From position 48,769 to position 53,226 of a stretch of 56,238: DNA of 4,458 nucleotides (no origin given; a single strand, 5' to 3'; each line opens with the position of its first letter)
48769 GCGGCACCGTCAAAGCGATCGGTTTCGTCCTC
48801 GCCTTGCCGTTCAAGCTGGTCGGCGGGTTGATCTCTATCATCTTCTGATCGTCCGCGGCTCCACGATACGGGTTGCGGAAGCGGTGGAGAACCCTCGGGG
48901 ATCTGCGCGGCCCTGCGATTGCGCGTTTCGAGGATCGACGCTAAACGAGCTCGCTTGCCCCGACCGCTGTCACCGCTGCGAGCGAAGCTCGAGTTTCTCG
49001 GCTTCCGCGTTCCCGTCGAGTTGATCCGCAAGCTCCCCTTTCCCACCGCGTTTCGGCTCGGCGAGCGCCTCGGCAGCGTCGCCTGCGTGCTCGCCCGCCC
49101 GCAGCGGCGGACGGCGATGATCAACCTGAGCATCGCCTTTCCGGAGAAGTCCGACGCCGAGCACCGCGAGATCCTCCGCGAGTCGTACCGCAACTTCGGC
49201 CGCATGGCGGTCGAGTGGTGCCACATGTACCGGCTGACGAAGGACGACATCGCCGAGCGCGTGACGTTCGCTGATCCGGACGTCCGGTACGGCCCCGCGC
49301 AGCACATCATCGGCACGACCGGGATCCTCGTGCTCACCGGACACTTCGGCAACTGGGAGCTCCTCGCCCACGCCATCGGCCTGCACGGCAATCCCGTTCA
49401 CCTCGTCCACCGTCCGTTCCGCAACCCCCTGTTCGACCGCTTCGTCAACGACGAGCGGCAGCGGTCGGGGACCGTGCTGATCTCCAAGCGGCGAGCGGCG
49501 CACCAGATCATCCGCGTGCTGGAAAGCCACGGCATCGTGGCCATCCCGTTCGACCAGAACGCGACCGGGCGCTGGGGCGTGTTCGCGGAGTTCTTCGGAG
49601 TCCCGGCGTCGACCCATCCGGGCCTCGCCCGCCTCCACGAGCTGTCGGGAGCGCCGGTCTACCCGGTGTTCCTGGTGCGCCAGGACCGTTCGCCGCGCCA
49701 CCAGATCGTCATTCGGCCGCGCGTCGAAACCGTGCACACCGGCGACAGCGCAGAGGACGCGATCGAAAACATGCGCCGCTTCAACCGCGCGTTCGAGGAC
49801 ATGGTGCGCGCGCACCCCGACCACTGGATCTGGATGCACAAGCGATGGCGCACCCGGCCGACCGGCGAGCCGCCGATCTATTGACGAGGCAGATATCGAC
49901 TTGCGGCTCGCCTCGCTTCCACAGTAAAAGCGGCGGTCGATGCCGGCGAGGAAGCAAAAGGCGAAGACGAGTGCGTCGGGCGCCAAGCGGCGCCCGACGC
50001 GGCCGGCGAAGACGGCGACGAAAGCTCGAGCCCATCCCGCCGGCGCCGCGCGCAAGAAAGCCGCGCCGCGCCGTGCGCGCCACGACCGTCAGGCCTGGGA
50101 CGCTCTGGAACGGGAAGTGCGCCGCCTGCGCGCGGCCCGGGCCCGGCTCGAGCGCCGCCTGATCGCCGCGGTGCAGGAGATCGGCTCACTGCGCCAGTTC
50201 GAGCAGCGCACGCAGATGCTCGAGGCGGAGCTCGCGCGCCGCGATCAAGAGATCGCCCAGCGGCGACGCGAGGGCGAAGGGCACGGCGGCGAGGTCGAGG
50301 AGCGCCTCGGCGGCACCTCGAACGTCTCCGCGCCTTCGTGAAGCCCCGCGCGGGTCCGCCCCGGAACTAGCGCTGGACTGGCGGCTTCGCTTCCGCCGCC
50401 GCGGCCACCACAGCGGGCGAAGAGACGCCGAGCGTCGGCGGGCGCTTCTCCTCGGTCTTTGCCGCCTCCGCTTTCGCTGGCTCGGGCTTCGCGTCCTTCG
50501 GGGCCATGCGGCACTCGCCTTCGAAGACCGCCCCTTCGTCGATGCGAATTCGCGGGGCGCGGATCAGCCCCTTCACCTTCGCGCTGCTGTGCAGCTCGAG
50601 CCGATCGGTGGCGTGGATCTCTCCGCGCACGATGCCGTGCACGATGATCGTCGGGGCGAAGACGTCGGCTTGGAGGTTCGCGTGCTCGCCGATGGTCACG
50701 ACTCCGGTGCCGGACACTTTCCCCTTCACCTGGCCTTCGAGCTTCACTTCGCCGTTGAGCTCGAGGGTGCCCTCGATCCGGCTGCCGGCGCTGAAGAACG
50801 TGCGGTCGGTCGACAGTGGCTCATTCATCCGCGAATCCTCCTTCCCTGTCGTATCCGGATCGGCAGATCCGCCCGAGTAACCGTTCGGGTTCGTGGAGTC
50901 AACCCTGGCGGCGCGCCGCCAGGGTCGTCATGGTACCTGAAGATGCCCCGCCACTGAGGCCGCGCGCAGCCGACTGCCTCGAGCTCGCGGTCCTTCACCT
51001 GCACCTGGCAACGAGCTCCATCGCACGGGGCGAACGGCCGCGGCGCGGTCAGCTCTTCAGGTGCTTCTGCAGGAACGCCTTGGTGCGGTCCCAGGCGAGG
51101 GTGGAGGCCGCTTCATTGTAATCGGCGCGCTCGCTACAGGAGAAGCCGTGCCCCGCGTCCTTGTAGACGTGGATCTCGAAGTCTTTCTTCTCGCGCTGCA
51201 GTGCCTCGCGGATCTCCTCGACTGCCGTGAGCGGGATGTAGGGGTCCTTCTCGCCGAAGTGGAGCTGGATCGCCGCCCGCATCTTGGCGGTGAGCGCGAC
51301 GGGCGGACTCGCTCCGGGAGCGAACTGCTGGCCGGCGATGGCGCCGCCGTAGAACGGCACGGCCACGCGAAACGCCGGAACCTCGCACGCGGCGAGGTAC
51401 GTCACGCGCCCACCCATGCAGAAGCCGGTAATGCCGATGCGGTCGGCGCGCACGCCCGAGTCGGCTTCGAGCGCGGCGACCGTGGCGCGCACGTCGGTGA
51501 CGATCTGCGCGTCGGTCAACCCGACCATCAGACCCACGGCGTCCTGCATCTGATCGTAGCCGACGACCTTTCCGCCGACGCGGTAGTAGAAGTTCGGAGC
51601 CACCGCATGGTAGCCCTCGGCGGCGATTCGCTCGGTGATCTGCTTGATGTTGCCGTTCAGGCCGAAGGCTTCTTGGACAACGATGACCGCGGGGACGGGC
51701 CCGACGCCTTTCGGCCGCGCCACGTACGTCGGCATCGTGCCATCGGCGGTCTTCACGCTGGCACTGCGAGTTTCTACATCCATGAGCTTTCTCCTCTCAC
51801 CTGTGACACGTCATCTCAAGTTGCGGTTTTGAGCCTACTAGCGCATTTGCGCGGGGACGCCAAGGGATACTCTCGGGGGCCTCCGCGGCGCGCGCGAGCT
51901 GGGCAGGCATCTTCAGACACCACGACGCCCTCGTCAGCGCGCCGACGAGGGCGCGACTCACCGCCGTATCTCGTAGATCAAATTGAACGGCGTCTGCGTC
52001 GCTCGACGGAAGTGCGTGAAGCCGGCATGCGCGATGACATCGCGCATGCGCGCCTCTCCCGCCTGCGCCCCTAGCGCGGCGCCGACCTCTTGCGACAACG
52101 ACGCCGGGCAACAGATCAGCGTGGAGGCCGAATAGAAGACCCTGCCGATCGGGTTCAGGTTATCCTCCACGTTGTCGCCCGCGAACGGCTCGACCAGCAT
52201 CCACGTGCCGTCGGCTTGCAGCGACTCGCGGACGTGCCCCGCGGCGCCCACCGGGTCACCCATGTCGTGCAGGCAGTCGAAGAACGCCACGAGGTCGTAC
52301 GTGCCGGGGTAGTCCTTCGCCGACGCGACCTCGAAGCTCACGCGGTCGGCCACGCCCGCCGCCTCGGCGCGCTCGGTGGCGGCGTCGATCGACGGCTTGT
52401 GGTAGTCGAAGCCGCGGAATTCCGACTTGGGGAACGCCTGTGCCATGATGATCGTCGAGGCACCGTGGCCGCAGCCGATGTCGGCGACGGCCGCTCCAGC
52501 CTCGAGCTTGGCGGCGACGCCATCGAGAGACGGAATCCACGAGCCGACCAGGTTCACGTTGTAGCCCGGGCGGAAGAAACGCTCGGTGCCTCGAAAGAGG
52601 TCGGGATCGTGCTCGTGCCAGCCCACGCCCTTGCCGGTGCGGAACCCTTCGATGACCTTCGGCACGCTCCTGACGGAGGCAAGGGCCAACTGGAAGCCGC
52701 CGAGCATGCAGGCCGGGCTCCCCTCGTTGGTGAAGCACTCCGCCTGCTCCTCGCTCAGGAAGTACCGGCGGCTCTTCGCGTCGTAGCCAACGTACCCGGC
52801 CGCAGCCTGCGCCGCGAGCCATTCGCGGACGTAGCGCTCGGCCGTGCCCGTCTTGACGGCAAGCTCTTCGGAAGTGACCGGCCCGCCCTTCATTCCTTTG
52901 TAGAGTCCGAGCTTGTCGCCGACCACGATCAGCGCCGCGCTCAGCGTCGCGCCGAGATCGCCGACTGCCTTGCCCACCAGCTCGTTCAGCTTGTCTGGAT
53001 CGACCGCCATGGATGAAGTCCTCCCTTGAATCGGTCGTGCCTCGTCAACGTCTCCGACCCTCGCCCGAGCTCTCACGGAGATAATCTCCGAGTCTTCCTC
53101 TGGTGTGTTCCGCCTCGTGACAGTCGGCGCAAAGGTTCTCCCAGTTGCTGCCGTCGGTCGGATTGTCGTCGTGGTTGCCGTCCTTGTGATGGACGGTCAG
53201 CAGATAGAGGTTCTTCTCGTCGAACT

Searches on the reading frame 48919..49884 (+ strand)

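Call 13: search_protein_families(library=pfam, proteins=[window:48919-49884:+], max_evalue=0.00001)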
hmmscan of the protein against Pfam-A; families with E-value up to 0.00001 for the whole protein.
window:48919-49884:+ (321 aa): 1 family
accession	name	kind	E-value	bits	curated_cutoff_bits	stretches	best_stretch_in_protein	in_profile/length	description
PF03279.18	Lip_A_acyltrans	-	6.7e-52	176.9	22.3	1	33-312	23-295/295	Bacterial lipid A biosynthesis acyltransferase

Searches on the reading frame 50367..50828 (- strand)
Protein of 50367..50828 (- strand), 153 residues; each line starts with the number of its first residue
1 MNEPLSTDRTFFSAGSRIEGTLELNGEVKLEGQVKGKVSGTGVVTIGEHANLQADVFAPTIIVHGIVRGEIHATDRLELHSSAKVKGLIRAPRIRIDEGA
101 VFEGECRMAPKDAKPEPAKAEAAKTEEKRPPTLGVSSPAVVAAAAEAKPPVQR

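Call 13: search_protein_families(library=pfam, proteins=[window:50367-50828:-], max_evalue=0.00001)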
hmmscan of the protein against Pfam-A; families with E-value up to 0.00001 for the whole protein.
window:50367-50828:- (153 aa): 1 family
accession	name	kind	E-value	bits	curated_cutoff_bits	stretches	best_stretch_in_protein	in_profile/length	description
PF04519.19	Bactofilin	-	5e-27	94.5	27.9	1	11-106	2-97/98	Polymer-forming cytoskeletal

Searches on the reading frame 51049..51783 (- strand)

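Call 13: search_protein_families(library=pfam, proteins=[window:51049-51783:-], max_evalue=0.00001)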
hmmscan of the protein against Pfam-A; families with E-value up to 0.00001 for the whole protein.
window:51049-51783:- (244 aa): 3 families
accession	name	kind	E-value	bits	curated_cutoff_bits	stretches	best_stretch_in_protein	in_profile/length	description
PF01738.24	DLH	-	3.8e-58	197.1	21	1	17-241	1-216/217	Dienelactone hydrolase family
PF00326.27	Peptidase_S9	-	5.1e-09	36.4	22.6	0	174-231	149-205/213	Prolyl oligopeptidase family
PF02230.22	Abhydrolase_2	-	1.6e-07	31.8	23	1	98-214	90-201/217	Phospholipase/Carboxylesterase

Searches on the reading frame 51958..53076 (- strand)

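Call 13: search_protein_families(library=pfam, proteins=[window:51958-53076:-], max_evalue=0.00001)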
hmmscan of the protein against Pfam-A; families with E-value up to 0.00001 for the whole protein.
window:51958-53076:- (372 aa): 7 families
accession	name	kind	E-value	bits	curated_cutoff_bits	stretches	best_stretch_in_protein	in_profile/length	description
PF21320.3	HTH_65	-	1e-15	58.1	24.1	1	47-116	4-74/75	Rv2258c-like winged HTH domain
PF13847.12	Methyltransf_31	-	2.6e-14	53.6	27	1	192-297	2-112/145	Methyltransferase domain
PF08242.18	Methyltransf_12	-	7.6e-13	49.5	30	1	199-290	2-96/98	Methyltransferase domain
PF13649.12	Methyltransf_25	-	5e-12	46.8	27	1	197-290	1-97/97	Methyltransferase domain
PF13489.12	Methyltransf_23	-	3.7e-10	40.2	27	1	184-301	13-123/164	Methyltransferase domain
PF08241.18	Methyltransf_11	-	1.3e-08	35.7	21.2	1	199-291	2-92/95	Methyltransferase domain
PF02390.23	Methyltransf_4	-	2.8e-06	27.4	24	1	196-242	4-50/173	Putative methyltransferase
